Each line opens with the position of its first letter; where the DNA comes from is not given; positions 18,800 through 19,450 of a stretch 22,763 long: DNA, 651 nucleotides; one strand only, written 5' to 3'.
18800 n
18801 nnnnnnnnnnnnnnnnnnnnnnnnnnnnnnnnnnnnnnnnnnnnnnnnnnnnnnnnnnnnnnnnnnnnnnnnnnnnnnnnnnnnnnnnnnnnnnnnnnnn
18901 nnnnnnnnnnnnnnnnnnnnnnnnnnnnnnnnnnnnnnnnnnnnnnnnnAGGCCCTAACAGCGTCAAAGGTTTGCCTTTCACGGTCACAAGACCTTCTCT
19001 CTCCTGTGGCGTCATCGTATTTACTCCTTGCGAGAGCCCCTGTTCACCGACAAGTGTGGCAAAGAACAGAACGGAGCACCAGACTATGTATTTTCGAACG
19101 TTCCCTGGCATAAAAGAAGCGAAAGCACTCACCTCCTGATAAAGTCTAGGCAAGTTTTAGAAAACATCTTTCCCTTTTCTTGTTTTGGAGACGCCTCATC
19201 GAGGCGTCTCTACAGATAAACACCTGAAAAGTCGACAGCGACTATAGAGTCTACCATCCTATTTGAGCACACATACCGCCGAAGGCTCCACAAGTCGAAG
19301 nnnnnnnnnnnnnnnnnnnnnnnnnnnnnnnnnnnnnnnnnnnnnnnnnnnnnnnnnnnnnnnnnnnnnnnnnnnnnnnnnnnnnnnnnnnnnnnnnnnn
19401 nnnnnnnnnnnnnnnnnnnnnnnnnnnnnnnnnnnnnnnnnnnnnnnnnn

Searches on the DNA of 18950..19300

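Call 10: search_rna_families(source=window, start=18950, end=19300, threshold=evalue, max_evalue=10)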
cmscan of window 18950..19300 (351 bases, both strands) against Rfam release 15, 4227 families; matches with E-value up to 10: 3.
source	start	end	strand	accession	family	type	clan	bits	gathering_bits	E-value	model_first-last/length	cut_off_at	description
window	19184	19214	+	RF03686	mir-9424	Gene; miRNA;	-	15.1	90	2.8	1-68/68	no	mir-9424 microRNA precursor family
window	19185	19213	-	RF03686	mir-9424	Gene; miRNA;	-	14.5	90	4.3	1-68/68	no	mir-9424 microRNA precursor family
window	19188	19277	-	RF01930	bxd_2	Gene; lncRNA;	-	13.2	80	1.1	1-91/91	no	Bithoraxoid conserved region 2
